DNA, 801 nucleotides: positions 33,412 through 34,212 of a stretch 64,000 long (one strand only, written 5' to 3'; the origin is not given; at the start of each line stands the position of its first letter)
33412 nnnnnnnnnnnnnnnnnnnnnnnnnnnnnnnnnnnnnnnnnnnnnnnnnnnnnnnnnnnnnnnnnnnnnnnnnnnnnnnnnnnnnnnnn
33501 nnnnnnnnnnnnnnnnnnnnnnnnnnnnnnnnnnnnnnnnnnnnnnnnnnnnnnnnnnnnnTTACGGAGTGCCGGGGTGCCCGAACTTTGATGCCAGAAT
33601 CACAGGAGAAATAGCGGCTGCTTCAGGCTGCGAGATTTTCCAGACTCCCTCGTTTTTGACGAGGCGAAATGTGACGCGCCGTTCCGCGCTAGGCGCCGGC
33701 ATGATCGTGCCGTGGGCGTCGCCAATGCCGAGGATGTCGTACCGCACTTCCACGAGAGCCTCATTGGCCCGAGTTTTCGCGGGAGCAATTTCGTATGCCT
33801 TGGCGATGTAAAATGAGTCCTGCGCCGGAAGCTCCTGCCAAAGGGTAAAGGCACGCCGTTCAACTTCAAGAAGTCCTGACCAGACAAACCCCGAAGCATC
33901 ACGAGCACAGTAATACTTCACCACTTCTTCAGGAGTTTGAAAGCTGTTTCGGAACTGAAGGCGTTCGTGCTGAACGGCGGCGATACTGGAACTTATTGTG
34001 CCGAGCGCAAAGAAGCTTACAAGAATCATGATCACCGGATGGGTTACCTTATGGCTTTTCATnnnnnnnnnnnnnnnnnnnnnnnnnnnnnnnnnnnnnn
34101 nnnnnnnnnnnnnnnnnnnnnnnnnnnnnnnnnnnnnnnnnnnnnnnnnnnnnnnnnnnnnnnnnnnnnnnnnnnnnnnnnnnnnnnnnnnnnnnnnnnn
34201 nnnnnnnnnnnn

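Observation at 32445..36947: Candidate predatory cell-wall effector/immunity operon: Cys-rich secreted protein, NlpC/P60 amidase, small periplasmic partner, DegP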

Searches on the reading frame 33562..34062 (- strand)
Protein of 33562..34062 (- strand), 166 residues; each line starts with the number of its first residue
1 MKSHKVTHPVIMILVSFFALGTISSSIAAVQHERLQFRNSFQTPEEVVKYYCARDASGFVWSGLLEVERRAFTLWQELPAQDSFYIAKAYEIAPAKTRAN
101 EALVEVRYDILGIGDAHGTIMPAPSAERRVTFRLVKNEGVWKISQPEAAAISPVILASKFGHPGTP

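Call 3: search_protein_families(library=pfam, proteins=[window:33562-34062:-], max_evalue=0.1)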
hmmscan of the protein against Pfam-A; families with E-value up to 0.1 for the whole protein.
window:33562-34062:- (166 aa): 0 families

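Call 4: search_protein_families(library=ncbifam, proteins=[window:33562-34062:-], max_evalue=0.1)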
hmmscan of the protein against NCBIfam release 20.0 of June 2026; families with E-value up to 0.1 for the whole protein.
window:33562-34062:- (166 aa): 1 family
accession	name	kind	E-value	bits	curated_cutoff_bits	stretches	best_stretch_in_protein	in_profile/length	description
NF010141.1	PRK13616.1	equivalog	0.046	12.2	602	1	84-145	90-150/584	MtrAB system accessory lipoprotein LpqB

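Call 10: find_homologous_proteins(query=window:33562-34062:-)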
Query window:33562-34062:- (166 aa): 108 proteins with E <= 0.001 among 198 candidates.
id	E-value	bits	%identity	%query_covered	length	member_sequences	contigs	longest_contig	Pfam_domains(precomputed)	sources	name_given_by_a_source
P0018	1.6e-104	365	100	100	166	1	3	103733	PF25976.1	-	-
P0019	1.1e-58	216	68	83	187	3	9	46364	-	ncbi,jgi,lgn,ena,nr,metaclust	ncbi:MAG: hypothetical protein A2428_01710 [Bdellovibrionales bacterium RIFOXYC1_FULL_54_43]|nr:MAG:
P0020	1.5e-58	215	67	81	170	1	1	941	PF25976.1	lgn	-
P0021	1.3e-57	212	64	86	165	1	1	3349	-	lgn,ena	-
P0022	1.4e-57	212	64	89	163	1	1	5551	PF25976.1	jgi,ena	-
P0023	1.6e-57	212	61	93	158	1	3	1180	-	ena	-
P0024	2.1e-55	205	68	78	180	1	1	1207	PF25976.1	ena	-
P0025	1.1e-53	199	64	83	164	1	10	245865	PF25976.1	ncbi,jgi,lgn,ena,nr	ncbi:MAG: hypothetical protein A2070_03175 [Bdellovibrionales bacterium GWC1_52_8]|nr:MAG: hypotheti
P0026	2.9e-53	198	61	87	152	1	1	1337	-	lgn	-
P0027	3.1e-52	195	58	92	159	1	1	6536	-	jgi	-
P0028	4.3e-52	194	60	86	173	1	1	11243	-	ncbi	-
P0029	1.2e-51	193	60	84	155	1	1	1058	-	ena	-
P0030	1.6e-50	189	56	90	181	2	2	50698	PF25976.1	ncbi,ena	ncbi:MAG: hypothetical protein AABZ06_10290 [Bdellovibrionota bacterium]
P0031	1.8e-50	189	62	80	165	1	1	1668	PF25976.1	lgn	-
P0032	1.8e-50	189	52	95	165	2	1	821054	PF25976.1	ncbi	ncbi:MAG: hypothetical protein AB7F66_02615 [Bacteriovoracia bacterium]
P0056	4.0e-46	175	54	91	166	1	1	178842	-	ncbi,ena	-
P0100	1.5e-42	163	53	83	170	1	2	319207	PF25976.1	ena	-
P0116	8.4e-40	154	49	87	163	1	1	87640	-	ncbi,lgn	ncbi:hypothetical protein WDW37_00480 [Bdellovibrionota bacterium FG-1]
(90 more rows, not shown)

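Call 11: find_encoding_contigs(protein=P0032, flank=8000, max_places=2)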
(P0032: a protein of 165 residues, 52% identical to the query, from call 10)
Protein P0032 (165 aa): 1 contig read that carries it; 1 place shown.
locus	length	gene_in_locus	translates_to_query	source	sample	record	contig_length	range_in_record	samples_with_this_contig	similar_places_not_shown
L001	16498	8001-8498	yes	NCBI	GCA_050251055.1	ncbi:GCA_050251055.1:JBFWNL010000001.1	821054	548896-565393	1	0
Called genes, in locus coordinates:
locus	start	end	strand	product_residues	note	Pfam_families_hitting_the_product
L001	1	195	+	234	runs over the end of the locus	-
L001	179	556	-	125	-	-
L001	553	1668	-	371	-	-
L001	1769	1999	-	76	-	-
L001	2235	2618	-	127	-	-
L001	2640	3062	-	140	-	-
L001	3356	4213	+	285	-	PF14394:DUF4423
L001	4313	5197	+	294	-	-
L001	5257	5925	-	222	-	PF01144:CoA_trans, PF13336:AcetylCoA_hyd_C (faint)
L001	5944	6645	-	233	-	PF01144:CoA_trans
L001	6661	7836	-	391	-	PF00108:Thiolase_N, PF02803:Thiolase_C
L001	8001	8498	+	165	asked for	PF25976:LpqB_N (weak)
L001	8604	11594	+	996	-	PF01326:PPDK_N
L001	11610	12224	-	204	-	-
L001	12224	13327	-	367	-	PF00089:Trypsin, PF13365:Trypsin_2, PF00595:PDZ (weak), PF13180:PDZ_2, PF17820:PDZ_6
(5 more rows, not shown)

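Call 12: find_encoding_contigs(protein=P0116, flank=8000, max_places=2)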
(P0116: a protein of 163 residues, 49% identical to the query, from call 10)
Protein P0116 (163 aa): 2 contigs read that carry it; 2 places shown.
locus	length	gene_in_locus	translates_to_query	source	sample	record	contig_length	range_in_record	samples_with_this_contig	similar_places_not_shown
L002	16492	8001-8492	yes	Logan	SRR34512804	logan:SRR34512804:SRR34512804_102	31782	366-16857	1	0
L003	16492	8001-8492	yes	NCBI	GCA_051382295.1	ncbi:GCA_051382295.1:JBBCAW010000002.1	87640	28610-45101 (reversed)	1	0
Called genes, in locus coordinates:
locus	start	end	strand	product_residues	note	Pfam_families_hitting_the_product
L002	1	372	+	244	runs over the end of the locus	?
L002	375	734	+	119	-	-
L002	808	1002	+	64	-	-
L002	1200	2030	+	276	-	-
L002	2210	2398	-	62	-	-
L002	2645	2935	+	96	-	-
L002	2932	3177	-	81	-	PF13470:PIN_3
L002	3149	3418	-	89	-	-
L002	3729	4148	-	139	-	PF25212:HVO_A0114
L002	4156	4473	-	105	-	-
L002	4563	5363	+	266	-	-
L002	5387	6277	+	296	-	-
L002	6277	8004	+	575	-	-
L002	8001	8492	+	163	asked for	-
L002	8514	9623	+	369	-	PF00089:Trypsin, PF13365:Trypsin_2, PF00595:PDZ (weak), PF13180:PDZ_2, PF17820:PDZ_6 (weak)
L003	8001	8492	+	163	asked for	-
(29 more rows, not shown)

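Call 14: search_protein_families(library=pfam, proteins=[window:33562-34062:-], max_evalue=10)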
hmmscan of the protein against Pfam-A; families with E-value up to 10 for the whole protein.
window:33562-34062:- (166 aa): 0 families

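Call 35: predict_structure(alignment_id=A4)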
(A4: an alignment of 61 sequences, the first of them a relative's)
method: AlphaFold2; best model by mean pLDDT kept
length: 166 residues; sequences in the alignment: 61
mean_pLDDT: 83.7   pTM: 0.74
mean pLDDT of the five models: 83.7, 83.2, 82.3, 82.3, 82.0
residues with pLDDT >= 90: 99; 70-90: 22; 50-70: 39; < 50: 6
segments of 3 or more residues with pLDDT < 50: none
pLDDT, mean of each block of 10 residues (from residue 1): 54 66 57 84 97 69 77 92 92 98 98 93 97 98 95 89 57
secondary structure, 60 per line:
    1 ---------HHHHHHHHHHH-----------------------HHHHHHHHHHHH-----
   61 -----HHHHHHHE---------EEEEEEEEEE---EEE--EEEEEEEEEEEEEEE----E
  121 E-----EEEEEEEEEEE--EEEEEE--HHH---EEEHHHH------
elements in order: H10-20 H44-55 H66-72 E83-92 E96-98 E101-115 E127-137 E140-145 E154-156 H157-160

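Call 38: fold_search(model_id=the predicted structure, library=pdb)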
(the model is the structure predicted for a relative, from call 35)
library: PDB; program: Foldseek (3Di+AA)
matches with E <= 10: 1072; with E <= 0.001: 0
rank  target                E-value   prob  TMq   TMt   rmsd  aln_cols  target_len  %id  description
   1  5d9r                  5.4e-03  0.98  0.37  0.45   7.8       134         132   16  Crystal structure of a conserved domain in the intermembrane space region of the plastid division protein ARC6 (released 2015-11-11)
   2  7sjy_B                5.4e-03  0.91  0.32  0.19   9.6       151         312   17  Crystal structure of Clostridium thermocellum RsgI9 S1C-NTF2 bi-domain (released 2022-03-02)
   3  4cpk_A                5.4e-03  0.69  0.22  0.08  10.4       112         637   21  Crystal structure of PBP2a double clinical mutant N146K-E150K from MRSA (released 2014-09-10)
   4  5had                  5.8e-03  0.98  0.38  0.47   7.2       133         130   16  Crystal structure of intermembrane space region of chloroplast protein ARC6 (released 2017-01-18)
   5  5m18_A                6.5e-03  0.80  0.26  0.09  10.3       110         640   24  Crystal structure of PBP2a from MRSA in the presence of Cefepime ligand (released 2017-02-08)
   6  4bl2_B                8.5e-03  0.60  0.23  0.08  10.4       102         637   24  Crystal structure of PBP2a clinical mutant E150K from MRSA (released 2014-05-21)
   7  4gb5                  1.0e-02  0.82  0.31  0.33   8.6       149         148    9  Crystal structure of Kfla4162 protein from Kribbella flavida (released 2012-09-26)
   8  6jzf_B                1.2e-02  0.99  0.41  0.45   5.7       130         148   18  Structure of the intermembrane space region of PARC6 (released 2020-05-06)
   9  6w90                  1.3e-02  0.91  0.31  0.38   7.8       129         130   12  De novo designed NTF2 fold protein NT-9 (released 2020-08-19)
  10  2r4i_C                1.4e-02  0.87  0.32  0.42   6.8       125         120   10  CRYSTAL STRUCTURE OF A NTF2-LIKE PROTEIN (CHU_1428) FROM CYTOPHAGA HUTCHINSONII ATCC 33406 AT 1.60 A RESOLUTION (released 2007-10-02)
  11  4bl3_B                1.5e-02  0.47  0.23  0.08  10.5       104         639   23  Crystal structure of PBP2a clinical mutant N146K from MRSA (released 2014-05-21)
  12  7vju_D                1.6e-02  0.85  0.33  0.35   8.6       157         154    8  Crystal Structure of terephthalate dioxygenase from Comamonas testosteroni KF1 (released 2022-04-13)
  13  4i4k_B                1.9e-02  0.89  0.25  0.30   6.9        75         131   13  Streptomyces globisporus C-1027 9-membered enediyne conserved protein SgcE6 (released 2012-12-12)
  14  2rgq_B                1.9e-02  0.63  0.30  0.35   8.6       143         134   12  Crystal structure of a protein of unknown function with a cystatin-like fold (npun_r3134) from nostoc punctiforme pcc  (released 2007-10-16)
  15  9vxg_A                2.1e-02  0.95  0.24  0.29   4.0        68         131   10  ROS-Sensing Transcription Factor YchJ Regulates the RssB-RpoS Pathway to Protect Salmonella Against Oxidative Attack b (released 2025-08-06)
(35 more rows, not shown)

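Call 64: find_encoding_contigs(protein=P0025, flank=6000, max_places=1)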
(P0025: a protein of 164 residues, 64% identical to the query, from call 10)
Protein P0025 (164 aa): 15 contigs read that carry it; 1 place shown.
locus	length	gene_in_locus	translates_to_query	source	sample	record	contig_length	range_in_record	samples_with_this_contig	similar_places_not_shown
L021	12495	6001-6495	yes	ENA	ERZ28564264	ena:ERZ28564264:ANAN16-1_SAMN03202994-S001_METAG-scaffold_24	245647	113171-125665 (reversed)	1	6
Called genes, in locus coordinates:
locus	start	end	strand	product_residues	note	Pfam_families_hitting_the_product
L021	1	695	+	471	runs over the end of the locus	PF00144:Beta-lactamase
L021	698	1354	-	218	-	PF01144:CoA_trans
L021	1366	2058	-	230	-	PF01144:CoA_trans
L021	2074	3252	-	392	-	PF00108:Thiolase_N, PF00109:ketoacyl-synt (faint), PF22691:Thiolase_C_1 (faint), PF02803:Thiolase_C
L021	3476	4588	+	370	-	-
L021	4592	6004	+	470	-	-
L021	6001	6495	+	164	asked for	PF25976:LpqB_N (weak)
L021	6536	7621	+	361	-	PF00089:Trypsin, PF13365:Trypsin_2, PF00595:PDZ (weak), PF13180:PDZ_2, PF17820:PDZ_6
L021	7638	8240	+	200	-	-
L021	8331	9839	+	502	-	-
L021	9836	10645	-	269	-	-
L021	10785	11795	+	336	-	-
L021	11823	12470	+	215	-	PF02620:YceD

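Call 65: find_encoding_contigs(protein=P0100, flank=6000, max_places=1)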
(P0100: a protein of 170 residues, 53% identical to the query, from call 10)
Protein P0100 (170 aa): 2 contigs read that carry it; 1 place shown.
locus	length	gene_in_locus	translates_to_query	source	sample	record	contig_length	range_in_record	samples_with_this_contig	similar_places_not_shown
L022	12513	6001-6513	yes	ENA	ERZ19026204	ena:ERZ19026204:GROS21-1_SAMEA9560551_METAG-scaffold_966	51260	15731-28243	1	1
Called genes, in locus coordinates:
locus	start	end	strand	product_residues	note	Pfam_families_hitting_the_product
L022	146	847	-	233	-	PF01144:CoA_trans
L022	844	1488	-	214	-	PF02798:GST_N, PF13417:GST_N_3, PF13409:GST_N_2, PF00043:GST_C, PF14497:GST_C_3, PF13410:GST_C_2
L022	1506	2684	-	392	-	PF00108:Thiolase_N, PF02803:Thiolase_C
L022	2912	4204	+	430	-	-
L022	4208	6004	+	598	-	-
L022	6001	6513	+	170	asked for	PF25976:LpqB_N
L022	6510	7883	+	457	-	-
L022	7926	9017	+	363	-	PF00089:Trypsin, PF13365:Trypsin_2, PF00595:PDZ (faint), PF13180:PDZ_2, PF17820:PDZ_6 (weak)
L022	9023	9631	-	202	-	-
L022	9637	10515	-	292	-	-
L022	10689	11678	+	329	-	-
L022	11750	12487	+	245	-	PF02620:YceD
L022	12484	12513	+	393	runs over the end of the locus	PF02504:FA_synthesis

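Call 66: find_encoding_contigs(protein=P0056, flank=6000, max_places=1)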
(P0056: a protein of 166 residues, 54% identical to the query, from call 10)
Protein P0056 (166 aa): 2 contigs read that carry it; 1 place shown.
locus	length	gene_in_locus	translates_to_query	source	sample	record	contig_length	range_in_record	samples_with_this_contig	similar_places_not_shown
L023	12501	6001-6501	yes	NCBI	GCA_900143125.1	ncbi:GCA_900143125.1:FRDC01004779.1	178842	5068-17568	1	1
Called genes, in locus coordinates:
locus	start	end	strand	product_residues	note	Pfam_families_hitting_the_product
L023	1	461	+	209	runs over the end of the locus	-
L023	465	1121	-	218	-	PF01144:CoA_trans, PF13336:AcetylCoA_hyd_C (weak)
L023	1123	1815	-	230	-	PF01144:CoA_trans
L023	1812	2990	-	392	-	PF00108:Thiolase_N, PF02803:Thiolase_C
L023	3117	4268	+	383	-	-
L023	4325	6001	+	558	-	-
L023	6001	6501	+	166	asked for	-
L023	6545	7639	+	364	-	PF00089:Trypsin, PF13365:Trypsin_2, PF00595:PDZ (faint), PF13180:PDZ_2, PF17820:PDZ_6 (weak)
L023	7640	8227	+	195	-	-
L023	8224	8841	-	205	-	-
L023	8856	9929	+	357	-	-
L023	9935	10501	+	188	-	PF02620:YceD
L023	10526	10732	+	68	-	PF01783:Ribosomal_L32p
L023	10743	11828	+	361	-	PF02504:FA_synthesis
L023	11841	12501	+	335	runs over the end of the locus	PF00108:Thiolase_N (weak), PF08545:ACP_syn_III, PF08541:ACP_syn_III_C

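Call 70: search_solved_structures(query=A4, max_evalue=10, show_alignments=2)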
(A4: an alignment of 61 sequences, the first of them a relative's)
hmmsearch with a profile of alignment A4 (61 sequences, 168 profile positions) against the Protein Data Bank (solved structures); distinct sequences matched with E-value up to 10: 51.
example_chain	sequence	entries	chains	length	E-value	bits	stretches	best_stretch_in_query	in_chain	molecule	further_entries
21tv_A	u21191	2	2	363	8.5e-05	25.3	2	28-58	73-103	Ozoralizumab (OZR) | anti-TNF-alpha nanobodies, TNF30, derived from Ozoralizumab (OZR)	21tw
8vur_H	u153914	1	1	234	0.00028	23.6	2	26-59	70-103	003-102 Heavy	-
8h07_N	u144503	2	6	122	0.051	16.3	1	40-61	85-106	6-2C H chain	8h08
4py7_I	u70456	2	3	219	0.078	15.7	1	40-66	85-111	antibody 3.1 heavy chain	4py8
7xld_B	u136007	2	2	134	0.1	15.3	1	24-60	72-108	Nanobody VHH6 | VHH6 nanobody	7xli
6orp_D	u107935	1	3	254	0.12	15.1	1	26-62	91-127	Ab897NHP antibody Fab heavy chain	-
7x2h_A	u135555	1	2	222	0.13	15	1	41-61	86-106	6-2C H chain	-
9pv5_A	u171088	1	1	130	0.18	14.5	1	28-68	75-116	W3-05 rhesus macaque Fab heavy chain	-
6ukt_F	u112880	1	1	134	0.2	14.3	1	25-58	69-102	NB9156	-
9q4l_A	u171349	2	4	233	0.22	14.2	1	21-56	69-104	FAb26.4 H chain | 26.4Fab heavy chain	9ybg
5m2j_D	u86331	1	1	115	0.23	14.2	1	26-58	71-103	Anti-(ED-B) scFV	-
9td2_H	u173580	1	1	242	0.23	14.2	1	21-56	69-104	Antibody 26.4 Fab heavy chain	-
2xkn_B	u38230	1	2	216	0.24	14.1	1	33-62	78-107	ANTI-EGFR ANTIBODY 7A7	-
28jw_q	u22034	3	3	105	0.26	14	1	7-58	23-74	Small ribosomal subunit protein uS17c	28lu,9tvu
8z8m_B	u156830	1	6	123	0.27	14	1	27-58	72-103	TNF30:VHH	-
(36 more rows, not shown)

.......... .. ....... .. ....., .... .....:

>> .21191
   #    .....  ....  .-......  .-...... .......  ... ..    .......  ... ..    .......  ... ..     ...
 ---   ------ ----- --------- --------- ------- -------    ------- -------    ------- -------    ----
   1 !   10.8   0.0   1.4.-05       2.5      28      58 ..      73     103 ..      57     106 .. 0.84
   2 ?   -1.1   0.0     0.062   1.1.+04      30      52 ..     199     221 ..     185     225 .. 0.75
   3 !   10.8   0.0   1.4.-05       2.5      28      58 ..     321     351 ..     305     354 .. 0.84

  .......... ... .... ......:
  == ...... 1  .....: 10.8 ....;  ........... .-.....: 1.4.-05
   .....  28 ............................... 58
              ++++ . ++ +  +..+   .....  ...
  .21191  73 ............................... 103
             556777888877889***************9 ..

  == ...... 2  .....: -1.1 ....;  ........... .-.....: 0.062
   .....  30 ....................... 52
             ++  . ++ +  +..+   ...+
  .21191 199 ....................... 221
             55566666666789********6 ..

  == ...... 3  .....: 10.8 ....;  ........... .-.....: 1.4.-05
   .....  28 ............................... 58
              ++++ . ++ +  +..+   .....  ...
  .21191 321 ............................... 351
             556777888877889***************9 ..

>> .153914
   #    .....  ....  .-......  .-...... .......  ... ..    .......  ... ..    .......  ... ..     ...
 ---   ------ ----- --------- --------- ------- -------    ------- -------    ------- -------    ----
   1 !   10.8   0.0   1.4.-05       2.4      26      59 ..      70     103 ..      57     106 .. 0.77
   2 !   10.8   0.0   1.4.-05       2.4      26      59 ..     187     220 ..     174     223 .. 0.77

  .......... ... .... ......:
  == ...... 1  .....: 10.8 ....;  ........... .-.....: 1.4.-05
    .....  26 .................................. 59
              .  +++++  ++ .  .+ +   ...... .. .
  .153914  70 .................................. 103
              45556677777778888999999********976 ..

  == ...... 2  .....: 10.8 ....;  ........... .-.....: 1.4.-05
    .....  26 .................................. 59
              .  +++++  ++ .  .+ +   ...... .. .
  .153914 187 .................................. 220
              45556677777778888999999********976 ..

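Call 73: search_protein_families(library=pfam, alignment_id=A4, max_evalue=1)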
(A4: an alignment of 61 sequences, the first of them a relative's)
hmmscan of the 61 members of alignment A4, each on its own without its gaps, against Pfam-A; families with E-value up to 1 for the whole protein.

A. member 1, P0018 (166 aa): 0 families

B. families by the number of members that match (of 61 scanned): 12 families
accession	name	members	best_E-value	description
PF13355.12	ARC6-like_IMS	39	0.005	ARC6-like, IMS domain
PF13577.12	SnoaL_4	3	0.034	SnoaL-like domain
PF13474.12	SnoaL_3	3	0.043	SnoaL-like domain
PF16352.10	DUF4980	1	0.042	Domain of unknown function (DUF4980)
PF15833.10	DUF4714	1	0.086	Domain of unknown function (DUF4714)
PF19246.4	DUF5894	1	0.097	Family of unknown function (DUF5894)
PF16800.11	Endopep_inhib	1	0.11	IseA DL-endopeptidase inhibitor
PF23970.1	DUF7297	1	0.15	Family of unknown function (DUF7297)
PF11587.13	Prion_bPrPp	1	0.17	Major prion protein bPrPp - N terminal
PF20060.4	DUF6459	1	0.25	Family of unknown function (DUF6459)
PF01476.26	LysM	1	0.26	LysM domain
PF25471.1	TM_PetC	1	0.26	Iron-sulfur subunit PetC transmembrane anchor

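Call 74: search_protein_families(library=padloc, proteins=[window:33562-34062:-], max_evalue=0.1)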
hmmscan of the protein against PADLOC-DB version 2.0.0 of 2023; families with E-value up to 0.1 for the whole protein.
window:33562-34062:- (166 aa): 0 families

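Call 87: find_encoding_contigs(protein=P0019, flank=6000, max_places=1)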
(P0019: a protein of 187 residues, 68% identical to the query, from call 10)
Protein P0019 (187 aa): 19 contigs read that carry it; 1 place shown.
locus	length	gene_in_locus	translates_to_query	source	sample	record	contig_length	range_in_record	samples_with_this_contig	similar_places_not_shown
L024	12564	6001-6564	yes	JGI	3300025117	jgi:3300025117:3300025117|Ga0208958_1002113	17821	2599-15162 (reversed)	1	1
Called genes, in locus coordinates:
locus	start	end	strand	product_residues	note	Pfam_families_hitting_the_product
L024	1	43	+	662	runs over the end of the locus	PF25225:DUF7843, PF13387:Lnb_N, PF25222:DUF7840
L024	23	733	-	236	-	-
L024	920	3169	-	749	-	PF00595:PDZ (weak), PF17820:PDZ_6, PF03572:Peptidase_S41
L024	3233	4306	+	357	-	-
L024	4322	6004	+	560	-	-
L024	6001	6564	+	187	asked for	-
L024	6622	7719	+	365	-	PF00089:Trypsin, PF13365:Trypsin_2, PF00595:PDZ, PF13180:PDZ_2, PF17820:PDZ_6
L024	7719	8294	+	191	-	-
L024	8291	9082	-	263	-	-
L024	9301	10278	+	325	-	-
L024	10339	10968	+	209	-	PF02620:YceD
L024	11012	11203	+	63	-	PF01783:Ribosomal_L32p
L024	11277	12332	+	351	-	PF02504:FA_synthesis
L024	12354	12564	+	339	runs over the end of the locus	PF00108:Thiolase_N (weak), PF08545:ACP_syn_III, PF08541:ACP_syn_III_C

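Call 94: find_related_loci(query=A4, collection=metagenome_contigs, flank=5000)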
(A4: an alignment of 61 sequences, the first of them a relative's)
Query A4 (166 aa) in metagenome_contigs; peptide patterns used: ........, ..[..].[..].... (x = any residue, [..] = any of these).
94 stretches matched a pattern; 23 encode a relative of the query (tblastn E <= 1e-3); 23 distinct loci.
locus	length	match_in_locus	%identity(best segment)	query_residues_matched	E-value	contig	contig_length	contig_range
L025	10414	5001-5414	68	23-160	4e-66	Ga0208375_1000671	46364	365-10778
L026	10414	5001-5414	68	23-160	4e-66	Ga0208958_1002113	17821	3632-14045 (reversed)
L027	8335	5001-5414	67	23-160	7e-65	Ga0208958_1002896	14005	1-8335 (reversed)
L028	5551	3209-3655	64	14-160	2e-63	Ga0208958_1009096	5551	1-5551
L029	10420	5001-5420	64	24-160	4e-59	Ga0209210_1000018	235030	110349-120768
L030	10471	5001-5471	55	12-162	7e-57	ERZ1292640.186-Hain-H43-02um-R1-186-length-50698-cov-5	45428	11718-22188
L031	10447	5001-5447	60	17-160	7e-57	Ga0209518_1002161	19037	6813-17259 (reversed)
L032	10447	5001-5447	60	17-160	7e-57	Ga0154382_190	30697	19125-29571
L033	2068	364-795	60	19-160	5e-57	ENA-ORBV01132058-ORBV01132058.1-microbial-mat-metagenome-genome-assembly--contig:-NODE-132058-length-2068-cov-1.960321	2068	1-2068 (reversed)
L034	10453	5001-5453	57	13-160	9e-55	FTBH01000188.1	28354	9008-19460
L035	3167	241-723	52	2-160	8e-54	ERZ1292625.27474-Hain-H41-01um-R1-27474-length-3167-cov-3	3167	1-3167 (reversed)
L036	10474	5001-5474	52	3-160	2e-53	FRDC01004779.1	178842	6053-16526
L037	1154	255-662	59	31-164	1e-54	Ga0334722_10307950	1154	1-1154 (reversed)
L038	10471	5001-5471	54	8-160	3e-52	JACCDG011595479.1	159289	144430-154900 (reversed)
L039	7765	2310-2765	53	8-160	2e-51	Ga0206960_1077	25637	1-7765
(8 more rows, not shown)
